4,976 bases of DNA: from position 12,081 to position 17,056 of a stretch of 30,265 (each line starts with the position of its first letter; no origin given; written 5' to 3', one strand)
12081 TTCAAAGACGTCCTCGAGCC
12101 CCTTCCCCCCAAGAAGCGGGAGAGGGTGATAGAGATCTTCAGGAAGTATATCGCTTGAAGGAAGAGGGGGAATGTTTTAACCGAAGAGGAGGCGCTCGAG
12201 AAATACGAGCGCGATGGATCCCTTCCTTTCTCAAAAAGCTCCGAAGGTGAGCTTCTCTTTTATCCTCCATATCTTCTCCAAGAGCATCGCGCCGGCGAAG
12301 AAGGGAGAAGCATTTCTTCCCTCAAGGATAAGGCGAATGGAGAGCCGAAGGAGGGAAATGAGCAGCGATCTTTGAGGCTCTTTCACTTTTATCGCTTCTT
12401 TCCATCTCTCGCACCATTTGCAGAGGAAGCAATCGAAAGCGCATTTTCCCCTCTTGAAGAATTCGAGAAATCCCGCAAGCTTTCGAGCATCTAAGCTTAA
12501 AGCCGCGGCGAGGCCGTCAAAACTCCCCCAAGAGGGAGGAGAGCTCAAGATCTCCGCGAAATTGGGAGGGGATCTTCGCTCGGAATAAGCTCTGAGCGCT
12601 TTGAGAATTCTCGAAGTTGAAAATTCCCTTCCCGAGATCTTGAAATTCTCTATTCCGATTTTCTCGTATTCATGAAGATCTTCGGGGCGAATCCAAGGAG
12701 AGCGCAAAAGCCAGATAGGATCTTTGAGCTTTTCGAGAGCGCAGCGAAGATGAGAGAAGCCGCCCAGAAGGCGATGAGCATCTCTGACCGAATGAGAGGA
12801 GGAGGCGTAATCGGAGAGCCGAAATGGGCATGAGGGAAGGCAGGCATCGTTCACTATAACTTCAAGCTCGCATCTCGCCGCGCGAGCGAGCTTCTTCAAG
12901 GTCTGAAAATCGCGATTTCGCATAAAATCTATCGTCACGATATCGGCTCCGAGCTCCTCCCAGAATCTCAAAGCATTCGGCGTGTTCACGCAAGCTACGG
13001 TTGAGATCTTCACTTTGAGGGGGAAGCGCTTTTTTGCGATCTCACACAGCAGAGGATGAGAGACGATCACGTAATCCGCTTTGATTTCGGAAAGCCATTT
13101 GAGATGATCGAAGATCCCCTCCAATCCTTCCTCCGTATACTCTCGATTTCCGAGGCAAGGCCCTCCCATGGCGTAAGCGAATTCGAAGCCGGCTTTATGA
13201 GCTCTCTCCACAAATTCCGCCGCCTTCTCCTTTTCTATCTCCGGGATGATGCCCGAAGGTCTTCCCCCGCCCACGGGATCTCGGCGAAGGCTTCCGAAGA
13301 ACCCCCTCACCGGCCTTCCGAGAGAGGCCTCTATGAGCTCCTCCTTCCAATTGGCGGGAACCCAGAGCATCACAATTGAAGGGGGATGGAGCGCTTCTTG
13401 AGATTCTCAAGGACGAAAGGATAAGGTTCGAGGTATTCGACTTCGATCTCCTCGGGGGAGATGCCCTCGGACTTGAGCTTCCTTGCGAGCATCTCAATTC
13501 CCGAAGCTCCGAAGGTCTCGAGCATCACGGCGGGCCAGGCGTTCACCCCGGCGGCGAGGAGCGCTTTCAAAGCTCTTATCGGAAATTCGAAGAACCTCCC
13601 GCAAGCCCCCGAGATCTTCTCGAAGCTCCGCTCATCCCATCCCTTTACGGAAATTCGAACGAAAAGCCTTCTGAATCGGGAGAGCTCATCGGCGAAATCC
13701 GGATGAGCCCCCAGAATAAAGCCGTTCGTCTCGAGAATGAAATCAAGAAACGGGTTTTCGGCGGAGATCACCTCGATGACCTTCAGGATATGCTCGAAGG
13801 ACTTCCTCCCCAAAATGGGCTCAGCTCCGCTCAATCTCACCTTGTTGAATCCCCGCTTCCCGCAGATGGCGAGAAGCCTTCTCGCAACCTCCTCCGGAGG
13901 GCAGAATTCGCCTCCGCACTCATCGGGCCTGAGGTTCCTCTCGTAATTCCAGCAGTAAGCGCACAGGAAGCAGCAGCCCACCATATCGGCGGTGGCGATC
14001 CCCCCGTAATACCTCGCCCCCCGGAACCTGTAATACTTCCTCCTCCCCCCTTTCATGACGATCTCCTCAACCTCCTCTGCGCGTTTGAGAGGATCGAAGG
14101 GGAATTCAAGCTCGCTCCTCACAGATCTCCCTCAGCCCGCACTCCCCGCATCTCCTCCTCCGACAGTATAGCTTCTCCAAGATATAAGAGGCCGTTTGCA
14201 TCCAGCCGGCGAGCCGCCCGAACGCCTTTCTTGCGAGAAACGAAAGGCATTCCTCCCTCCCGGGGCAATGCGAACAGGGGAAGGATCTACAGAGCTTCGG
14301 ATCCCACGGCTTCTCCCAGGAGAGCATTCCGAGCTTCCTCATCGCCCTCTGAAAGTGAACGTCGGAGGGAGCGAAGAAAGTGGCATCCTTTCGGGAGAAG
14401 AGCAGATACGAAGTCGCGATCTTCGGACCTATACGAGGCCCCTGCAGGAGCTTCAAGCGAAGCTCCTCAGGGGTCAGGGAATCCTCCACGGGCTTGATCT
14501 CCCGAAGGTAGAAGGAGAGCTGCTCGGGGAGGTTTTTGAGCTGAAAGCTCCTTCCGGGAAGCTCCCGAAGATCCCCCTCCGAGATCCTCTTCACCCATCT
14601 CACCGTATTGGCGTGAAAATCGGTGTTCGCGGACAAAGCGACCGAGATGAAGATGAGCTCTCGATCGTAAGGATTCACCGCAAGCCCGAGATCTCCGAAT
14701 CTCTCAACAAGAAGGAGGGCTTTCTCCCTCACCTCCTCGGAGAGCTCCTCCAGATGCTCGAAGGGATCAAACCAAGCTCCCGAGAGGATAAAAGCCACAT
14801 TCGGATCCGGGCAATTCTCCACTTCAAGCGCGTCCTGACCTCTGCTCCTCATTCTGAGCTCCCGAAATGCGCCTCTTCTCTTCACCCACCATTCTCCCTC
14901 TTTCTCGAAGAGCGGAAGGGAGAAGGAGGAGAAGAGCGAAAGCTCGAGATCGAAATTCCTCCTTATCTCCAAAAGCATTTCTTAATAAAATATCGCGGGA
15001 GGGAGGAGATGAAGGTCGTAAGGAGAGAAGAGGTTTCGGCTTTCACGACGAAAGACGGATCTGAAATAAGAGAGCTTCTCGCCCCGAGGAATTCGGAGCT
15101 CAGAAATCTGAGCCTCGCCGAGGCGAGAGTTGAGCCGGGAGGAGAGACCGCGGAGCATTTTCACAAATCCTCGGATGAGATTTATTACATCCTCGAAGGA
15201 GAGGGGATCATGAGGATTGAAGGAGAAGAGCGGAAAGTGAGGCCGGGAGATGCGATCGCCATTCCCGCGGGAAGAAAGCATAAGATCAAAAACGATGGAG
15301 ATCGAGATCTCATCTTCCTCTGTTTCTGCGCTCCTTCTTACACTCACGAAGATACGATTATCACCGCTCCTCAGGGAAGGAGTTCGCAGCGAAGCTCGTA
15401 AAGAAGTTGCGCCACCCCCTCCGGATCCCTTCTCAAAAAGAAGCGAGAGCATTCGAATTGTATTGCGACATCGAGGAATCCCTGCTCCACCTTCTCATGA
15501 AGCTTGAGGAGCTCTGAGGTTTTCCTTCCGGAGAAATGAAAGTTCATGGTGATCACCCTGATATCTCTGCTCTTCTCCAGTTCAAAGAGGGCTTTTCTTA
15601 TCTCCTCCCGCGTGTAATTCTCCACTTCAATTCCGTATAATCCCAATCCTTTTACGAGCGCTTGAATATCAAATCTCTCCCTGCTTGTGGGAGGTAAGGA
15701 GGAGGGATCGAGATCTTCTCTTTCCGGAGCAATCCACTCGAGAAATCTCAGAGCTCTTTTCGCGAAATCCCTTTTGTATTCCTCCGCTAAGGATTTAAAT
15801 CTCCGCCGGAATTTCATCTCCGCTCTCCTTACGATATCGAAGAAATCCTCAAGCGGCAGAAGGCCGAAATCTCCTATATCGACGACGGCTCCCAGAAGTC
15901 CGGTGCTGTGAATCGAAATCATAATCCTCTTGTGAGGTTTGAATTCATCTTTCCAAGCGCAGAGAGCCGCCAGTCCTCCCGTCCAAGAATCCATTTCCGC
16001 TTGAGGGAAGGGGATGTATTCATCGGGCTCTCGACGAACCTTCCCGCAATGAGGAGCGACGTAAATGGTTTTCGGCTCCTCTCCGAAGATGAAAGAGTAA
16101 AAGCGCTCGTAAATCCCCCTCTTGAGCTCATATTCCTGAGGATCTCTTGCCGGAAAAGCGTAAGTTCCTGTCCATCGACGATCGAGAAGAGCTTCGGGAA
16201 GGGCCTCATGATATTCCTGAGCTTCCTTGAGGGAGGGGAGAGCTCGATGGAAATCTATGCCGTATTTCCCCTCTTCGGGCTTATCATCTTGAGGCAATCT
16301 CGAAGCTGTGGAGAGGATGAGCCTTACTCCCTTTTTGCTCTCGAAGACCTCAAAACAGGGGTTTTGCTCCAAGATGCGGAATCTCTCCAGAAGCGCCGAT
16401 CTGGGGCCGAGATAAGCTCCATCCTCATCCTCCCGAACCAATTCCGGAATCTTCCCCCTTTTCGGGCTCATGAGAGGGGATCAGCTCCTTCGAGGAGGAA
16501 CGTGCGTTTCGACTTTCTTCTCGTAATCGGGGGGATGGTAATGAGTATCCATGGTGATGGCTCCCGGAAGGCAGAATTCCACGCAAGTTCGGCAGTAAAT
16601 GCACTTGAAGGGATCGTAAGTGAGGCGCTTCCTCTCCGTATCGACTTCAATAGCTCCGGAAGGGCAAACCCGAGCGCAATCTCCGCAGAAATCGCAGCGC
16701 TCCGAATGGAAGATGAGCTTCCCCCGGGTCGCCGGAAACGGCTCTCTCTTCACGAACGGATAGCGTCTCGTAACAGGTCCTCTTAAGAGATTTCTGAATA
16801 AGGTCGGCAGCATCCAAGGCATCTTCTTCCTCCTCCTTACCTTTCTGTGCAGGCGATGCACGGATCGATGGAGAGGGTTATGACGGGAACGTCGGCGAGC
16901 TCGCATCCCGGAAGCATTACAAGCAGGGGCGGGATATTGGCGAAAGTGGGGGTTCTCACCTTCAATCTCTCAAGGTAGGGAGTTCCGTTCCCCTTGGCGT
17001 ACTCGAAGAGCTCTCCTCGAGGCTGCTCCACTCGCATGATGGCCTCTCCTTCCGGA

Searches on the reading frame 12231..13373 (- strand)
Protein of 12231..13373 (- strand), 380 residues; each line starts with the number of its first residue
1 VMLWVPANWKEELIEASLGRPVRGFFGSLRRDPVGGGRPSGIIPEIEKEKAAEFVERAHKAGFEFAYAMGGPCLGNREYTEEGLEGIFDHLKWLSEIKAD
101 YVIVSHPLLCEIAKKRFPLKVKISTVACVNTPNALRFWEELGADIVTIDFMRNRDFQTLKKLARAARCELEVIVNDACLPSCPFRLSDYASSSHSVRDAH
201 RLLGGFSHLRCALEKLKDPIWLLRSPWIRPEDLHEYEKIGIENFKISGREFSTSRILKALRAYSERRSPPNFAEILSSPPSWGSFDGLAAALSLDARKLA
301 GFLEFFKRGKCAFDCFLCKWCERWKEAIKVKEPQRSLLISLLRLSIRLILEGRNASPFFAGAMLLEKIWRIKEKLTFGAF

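Call 20: search_protein_families(library=pfam, proteins=[window:12231-13373:-], max_evalue=0.001)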
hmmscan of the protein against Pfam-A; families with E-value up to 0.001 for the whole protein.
window:12231-13373:- (380 aa): 1 family
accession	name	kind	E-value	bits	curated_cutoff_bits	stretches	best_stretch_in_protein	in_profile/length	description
PF01136.24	Peptidase_U32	-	5.3e-14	52.5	22.4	1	85-176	2-92/233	Peptidase family U32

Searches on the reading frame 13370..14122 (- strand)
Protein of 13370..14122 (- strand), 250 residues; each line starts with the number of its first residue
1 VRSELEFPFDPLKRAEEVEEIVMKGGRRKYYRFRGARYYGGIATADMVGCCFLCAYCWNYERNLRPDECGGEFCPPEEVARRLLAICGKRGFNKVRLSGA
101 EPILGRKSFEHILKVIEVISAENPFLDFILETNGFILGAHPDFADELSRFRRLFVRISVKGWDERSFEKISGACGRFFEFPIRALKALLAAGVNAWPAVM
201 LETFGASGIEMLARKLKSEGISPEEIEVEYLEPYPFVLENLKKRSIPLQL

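Call 20: search_protein_families(library=pfam, proteins=[window:13370-14122:-], max_evalue=0.001)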
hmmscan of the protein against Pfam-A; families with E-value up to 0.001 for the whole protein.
window:13370-14122:- (250 aa): 2 families
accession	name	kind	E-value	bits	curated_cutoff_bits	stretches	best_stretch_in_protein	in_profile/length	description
PF04055.27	Radical_SAM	-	6.9e-15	56.1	29.5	1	48-195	5-143/166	Radical SAM superfamily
PF13353.11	Fer4_12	-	2.5e-05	25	22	1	47-139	12-96/137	4Fe-4S single cluster domain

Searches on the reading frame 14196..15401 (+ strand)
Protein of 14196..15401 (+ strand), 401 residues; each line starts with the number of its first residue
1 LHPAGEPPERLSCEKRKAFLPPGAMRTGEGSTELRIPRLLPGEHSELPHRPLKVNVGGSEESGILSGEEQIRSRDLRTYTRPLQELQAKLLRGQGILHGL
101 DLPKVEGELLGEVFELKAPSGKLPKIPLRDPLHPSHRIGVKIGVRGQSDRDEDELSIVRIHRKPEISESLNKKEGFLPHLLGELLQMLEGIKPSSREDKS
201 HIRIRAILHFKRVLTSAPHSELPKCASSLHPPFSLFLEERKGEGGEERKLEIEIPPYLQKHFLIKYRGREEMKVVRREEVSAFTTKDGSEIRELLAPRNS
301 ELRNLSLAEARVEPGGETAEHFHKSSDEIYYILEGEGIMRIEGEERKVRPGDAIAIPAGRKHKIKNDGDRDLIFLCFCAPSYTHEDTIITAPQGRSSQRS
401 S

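Call 20: search_protein_families(library=pfam, proteins=[window:14196-15401:+], max_evalue=0.001)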
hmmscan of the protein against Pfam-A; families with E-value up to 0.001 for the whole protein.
window:14196-15401:+ (401 aa): 7 families
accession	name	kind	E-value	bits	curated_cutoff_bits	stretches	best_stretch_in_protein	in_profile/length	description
PF07883.17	Cupin_2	-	1.1e-19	70.4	27.2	1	310-377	3-69/70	Cupin domain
PF00190.28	Cupin_1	-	3.9e-09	36.7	22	1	303-378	31-114/151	Cupin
PF02311.25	AraC_binding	-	1.6e-06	28.3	21.1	1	317-371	15-68/135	AraC-like ligand binding domain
PF05899.18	Cupin_3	-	4.8e-05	23.4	23.5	1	325-361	24-61/74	EutQ-like cupin domain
PF14667.12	Polysacc_synt_C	-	7.6e-05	23.2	28.7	1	312-385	25-106/111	Polysaccharide biosynthesis C-terminal domain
PF21621.3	MPI_cupin_dom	-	0.00039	20.8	27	0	325-361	28-64/79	Mannose-6-phosphate isomerase, cupin domain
PF01050.24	MannoseP_isomer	-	0.00064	20.3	23.6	0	312-389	35-112/116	Mannose-6-phosphate isomerase C-terminal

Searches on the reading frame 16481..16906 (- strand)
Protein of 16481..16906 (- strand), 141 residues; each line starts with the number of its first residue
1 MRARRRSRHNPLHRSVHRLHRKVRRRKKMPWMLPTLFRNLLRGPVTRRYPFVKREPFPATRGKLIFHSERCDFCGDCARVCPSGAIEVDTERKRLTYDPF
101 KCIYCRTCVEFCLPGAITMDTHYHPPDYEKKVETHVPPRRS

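Call 3: search_protein_families(library=pfam, proteins=[window:16481-16906:-], max_evalue=0.01)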
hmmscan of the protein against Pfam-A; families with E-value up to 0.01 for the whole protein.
window:16481-16906:- (141 aa): 12 families
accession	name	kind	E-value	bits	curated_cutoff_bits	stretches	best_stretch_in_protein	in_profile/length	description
PF00037.32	Fer4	-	2.8e-12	46.3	21.1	2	66-87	3-24/24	4Fe-4S binding domain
PF12838.12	Fer4_7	-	1.9e-11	44.7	27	2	70-116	1-52/52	4Fe-4S dicluster domain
PF13237.11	Fer4_10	-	1.6e-10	41.2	25.5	1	64-112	2-52/53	4Fe-4S dicluster domain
PF13187.11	Fer4_9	-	8.8e-08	32.5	27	1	70-116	1-51/52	4Fe-4S dicluster domain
PF12837.12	Fer4_6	-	4e-07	30.1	25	1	69-86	7-24/24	4Fe-4S binding domain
PF13484.11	Fer4_16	-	4.9e-06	27.7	30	1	70-89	1-20/66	4Fe-4S double cluster binding domain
PF14697.11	Fer4_21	-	7.5e-05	23.2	35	1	67-119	4-59/59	4Fe-4S dicluster domain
PF12797.12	Fer4_2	-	0.00024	21.3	24.5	0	64-83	3-22/22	4Fe-4S binding domain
PF13183.11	Fer4_8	-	0.0003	21.7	27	0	68-84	51-67/68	4Fe-4S dicluster domain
PF12798.12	Fer4_3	-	0.00069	20.7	27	0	71-85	1-15/15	4Fe-4S binding domain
PF25160.1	LdpA_Fe-S-bd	-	0.0036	17.5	27.6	1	67-89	24-46/49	LdpA Fe-S cluster-binding domain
PF13746.11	Fer4_18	-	0.0089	16.7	27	0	69-112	59-95/114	4Fe-4S dicluster domain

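Call 4: search_protein_families(library=ncbifam, proteins=[window:16481-16906:-], max_evalue=0.01)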
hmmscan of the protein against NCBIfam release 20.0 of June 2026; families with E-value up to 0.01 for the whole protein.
window:16481-16906:- (141 aa): 82 families (the best 25 are shown)
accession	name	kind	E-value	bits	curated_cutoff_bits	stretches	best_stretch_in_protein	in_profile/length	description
NF006221.0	PRK08348.1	subfamily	1e-18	67.3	124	1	29-130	3-105/136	NADH-plastoquinone oxidoreductase subunit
TIGR01971.1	NuoI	subfamily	9.6e-13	47.8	113.05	1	35-130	4-111/121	NADH-quinone oxidoreductase, chain I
NF009053.0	PRK12387.1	subfamily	2.2e-12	47.1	204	1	40-124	9-97/180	formate hydrogenlyase complex iron-sulfur subunit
NF006076.0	PRK08222.1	equivalog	1.3e-11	44.6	270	1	36-123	4-96/181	hydrogenase 4 subunit H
NF004537.0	PRK05888.1-3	equivalog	1.4e-11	44.3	163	1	35-129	29-142/204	NADH-quinone oxidoreductase subunit NuoI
NF010590.0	PRK13984.1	equivalog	3.2e-11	42.1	946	1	35-124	16-115/611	putative oxidoreductase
NF043039.1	HgcAB_like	equivalog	4.3e-10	39.7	285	1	60-117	291-349/350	HgcAB-like fusion protein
NF045874.1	Vhu_polyferre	exception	5e-10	38.7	600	1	61-124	51-316/381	F420-non-reducing hydrogenase associated-polyferredoxin VhuB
NF038196.1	ferrodoxin_EFR1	subfamily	5.5e-10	39.7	75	1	61-121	176-233/242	EFR1 family ferrodoxin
TIGR00403.1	ndhI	equivalog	8.8e-10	38.5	302.35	1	37-130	30-132/183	NAD(P)H-quinone oxidoreductase subunit I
NF043069.1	T4HPD_activ_SAM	equivalog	8.8e-10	38.4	425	1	62-118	44-98/299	trans-4-hydroxy-L-proline dehydratase activase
NF004543.0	PRK05888.2-5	equivalog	1.7e-09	37.5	243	1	22-123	13-121/217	NADH-quinone oxidoreductase subunit NuoI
NF042909.1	FMH_DH_FwdF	exception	4.2e-09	36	375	1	57-128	87-285/336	tungsten-dependent formylmethanofuran dehydrogenase subunit FwdF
TIGR04041.1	activase_YjjW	hypoth_equivalog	5e-09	36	250.2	1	69-134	41-104/276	YjjW family glycine radical enzyme activase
NF004540.0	PRK05888.2-1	equivalog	7.2e-09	35.3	215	1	37-129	12-115/139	NADH-quinone oxidoreductase subunit NuoI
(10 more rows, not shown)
